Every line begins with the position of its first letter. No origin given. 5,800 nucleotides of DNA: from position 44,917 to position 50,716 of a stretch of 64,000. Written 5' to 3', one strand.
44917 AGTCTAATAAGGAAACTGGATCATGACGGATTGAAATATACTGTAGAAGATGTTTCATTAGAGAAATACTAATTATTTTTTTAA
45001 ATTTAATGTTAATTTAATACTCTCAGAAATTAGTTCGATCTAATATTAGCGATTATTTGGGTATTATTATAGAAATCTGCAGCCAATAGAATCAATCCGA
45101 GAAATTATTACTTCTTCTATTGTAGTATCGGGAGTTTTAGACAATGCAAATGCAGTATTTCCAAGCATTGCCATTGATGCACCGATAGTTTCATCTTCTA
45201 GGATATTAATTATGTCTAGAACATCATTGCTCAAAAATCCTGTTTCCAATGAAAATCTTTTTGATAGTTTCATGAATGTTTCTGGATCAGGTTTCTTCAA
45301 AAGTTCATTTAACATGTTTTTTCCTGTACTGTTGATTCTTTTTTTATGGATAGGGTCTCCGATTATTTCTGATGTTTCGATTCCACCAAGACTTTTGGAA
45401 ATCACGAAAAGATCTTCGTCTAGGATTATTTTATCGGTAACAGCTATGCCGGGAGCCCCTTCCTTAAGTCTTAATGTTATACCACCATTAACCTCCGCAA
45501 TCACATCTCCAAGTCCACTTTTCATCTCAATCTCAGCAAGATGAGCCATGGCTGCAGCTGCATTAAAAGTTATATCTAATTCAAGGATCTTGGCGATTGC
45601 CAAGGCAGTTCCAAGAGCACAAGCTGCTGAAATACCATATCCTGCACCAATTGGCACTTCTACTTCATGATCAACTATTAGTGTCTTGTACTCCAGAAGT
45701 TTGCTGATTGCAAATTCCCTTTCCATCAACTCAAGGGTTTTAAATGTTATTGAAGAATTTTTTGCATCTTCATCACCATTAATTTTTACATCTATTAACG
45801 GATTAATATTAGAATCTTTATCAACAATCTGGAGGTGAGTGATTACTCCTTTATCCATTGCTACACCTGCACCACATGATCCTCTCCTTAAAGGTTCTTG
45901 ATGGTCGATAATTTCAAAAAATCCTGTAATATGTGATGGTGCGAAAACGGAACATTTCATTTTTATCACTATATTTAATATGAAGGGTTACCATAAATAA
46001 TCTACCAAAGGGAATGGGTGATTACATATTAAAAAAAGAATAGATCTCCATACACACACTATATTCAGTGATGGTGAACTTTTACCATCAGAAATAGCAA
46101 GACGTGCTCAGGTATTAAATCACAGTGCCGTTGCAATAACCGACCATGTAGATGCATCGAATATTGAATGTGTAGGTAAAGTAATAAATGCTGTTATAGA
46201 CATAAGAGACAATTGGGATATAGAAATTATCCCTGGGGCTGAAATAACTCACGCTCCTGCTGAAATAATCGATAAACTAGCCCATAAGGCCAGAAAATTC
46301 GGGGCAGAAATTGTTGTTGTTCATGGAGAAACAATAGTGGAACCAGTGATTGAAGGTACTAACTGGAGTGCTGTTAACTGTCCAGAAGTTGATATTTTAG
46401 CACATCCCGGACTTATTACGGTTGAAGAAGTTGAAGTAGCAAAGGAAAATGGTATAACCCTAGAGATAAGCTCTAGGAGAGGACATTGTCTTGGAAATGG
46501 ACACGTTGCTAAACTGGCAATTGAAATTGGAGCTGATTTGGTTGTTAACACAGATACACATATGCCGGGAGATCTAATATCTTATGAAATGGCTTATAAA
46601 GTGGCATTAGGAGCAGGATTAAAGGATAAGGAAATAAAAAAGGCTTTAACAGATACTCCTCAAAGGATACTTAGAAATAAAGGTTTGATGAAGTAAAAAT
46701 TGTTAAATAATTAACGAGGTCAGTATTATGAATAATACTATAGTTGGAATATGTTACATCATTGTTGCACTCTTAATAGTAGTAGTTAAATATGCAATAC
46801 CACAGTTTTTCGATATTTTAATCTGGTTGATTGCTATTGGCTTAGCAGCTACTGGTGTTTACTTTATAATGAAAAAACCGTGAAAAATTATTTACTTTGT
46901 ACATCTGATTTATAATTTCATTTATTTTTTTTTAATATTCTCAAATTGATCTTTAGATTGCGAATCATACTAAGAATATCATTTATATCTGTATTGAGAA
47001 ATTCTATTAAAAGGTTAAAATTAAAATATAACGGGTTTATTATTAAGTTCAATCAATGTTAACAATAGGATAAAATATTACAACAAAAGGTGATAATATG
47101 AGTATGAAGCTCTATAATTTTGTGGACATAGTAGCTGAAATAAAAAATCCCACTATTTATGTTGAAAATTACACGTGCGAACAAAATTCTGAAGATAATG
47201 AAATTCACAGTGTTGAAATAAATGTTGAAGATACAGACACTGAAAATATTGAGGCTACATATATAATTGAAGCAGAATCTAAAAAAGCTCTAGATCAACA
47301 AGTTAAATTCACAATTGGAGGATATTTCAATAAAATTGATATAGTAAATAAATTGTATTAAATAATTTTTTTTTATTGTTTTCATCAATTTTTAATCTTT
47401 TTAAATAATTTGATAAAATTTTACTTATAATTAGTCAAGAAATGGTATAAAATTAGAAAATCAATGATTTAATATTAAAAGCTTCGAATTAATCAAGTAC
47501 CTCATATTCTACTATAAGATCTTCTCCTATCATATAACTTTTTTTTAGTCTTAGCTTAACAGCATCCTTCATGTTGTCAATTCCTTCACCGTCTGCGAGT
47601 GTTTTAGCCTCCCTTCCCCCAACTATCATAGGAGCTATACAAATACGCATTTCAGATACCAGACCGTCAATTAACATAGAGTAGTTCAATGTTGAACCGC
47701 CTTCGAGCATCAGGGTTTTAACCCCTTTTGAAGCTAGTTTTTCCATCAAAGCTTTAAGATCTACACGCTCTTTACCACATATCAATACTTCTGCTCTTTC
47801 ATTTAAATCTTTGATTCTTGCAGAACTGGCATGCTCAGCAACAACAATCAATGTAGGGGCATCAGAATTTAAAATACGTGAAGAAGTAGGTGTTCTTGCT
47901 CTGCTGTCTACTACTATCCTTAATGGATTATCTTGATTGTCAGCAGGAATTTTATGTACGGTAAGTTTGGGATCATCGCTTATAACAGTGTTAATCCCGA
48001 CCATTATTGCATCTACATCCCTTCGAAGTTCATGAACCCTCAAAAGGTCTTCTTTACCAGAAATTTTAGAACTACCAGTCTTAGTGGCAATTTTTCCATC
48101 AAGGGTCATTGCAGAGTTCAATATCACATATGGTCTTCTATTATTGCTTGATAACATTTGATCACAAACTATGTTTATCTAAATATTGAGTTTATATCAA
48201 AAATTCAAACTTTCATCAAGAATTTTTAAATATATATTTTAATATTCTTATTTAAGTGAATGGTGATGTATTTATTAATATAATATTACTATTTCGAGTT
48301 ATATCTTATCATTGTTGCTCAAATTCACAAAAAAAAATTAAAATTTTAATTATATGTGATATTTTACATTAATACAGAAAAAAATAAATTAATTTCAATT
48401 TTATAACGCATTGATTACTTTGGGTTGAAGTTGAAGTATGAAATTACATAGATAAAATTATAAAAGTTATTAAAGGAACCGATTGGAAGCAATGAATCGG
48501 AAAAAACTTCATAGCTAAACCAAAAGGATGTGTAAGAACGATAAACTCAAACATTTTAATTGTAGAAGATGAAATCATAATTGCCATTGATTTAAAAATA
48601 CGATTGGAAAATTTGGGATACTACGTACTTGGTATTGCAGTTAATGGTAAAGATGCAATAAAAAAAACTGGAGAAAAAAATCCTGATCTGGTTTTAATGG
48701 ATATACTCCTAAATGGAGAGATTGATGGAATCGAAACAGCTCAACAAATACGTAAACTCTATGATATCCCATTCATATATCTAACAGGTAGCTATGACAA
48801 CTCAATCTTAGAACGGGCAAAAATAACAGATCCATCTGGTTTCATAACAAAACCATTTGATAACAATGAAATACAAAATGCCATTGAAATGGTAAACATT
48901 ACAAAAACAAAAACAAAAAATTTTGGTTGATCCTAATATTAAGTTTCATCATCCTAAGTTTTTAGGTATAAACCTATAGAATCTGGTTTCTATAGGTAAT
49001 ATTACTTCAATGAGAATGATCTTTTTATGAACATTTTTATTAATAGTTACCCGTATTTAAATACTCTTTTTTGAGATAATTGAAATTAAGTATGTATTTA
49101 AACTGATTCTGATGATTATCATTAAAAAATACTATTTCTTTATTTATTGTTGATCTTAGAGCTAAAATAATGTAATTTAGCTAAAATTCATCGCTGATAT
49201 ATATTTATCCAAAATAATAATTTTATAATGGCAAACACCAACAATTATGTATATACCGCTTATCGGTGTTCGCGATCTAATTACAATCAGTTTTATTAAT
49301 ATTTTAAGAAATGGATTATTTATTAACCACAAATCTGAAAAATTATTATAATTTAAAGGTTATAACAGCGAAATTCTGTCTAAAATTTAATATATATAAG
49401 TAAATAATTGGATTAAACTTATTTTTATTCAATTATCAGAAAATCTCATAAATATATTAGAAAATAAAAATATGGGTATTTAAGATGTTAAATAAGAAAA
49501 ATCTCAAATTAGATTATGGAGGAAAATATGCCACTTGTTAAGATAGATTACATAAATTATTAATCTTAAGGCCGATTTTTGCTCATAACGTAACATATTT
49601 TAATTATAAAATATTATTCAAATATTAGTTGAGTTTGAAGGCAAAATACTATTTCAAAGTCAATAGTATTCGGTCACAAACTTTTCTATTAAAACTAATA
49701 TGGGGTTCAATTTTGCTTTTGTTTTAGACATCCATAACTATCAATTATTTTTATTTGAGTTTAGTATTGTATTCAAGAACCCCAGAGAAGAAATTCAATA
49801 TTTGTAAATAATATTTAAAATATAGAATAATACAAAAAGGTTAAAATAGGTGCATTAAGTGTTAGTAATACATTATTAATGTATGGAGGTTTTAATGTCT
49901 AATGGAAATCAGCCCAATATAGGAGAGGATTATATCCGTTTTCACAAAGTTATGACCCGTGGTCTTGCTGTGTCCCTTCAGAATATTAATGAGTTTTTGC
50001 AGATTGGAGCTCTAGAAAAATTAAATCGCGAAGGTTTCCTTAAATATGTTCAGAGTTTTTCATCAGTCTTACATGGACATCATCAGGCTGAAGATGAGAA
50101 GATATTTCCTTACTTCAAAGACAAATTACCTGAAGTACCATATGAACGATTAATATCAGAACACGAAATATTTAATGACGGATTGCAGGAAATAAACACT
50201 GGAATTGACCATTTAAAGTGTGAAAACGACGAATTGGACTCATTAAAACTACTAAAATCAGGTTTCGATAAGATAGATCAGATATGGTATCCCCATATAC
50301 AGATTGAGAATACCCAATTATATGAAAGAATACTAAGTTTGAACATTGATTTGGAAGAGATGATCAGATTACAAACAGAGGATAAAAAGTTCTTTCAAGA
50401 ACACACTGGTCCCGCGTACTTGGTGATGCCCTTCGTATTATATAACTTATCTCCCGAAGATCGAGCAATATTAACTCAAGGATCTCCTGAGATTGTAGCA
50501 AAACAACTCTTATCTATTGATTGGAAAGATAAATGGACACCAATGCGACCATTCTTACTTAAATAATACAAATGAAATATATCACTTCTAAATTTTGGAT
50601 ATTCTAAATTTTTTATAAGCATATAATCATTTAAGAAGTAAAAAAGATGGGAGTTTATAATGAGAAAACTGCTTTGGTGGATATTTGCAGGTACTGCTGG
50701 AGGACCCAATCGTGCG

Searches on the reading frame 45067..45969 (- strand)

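Call 48: search_protein_families(library=pfam, proteins=[window:45067-45969:-], max_evalue=0.00001)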
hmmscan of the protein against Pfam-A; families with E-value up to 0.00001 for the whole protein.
window:45067-45969:- (300 aa): 1 family
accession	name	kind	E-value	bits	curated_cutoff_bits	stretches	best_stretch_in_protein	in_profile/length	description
PF00288.32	GHMP_kinases_N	-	3.3e-10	40.5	22.3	1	78-163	6-87/87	GHMP kinases N terminal domain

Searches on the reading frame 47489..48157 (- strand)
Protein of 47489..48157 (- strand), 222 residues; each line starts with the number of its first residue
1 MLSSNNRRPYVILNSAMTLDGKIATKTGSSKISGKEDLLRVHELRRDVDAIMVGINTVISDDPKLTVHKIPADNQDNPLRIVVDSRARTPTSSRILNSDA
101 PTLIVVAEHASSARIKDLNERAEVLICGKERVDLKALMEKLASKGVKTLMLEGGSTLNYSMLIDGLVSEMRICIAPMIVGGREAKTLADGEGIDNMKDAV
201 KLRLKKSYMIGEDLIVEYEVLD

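Call 48: search_protein_families(library=pfam, proteins=[window:47489-48157:-], max_evalue=0.00001)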
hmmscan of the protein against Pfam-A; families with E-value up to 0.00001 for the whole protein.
window:47489-48157:- (222 aa): 1 family
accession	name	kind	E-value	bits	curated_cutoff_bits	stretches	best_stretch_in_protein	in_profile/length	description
PF01872.23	RibD_C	-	1.5e-61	208.1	24.1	1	9-215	1-196/197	RibD C-terminal domain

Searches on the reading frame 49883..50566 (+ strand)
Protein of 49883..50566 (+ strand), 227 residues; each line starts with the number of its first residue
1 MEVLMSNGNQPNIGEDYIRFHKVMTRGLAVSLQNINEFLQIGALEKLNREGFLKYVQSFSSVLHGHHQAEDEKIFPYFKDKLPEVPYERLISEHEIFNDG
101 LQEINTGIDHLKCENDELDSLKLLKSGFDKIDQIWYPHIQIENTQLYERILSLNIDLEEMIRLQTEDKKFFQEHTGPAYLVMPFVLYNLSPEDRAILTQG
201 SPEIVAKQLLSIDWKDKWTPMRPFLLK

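Call 48: search_protein_families(library=pfam, proteins=[window:49883-50566:+], max_evalue=0.00001)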
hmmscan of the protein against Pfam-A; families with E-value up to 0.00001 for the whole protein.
window:49883-50566:+ (227 aa): 1 family
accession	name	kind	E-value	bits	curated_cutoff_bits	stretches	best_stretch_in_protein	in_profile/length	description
PF01814.28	Hemerythrin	-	2.5e-10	41.3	25.3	1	21-149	10-126/127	Hemerythrin HHE cation binding domain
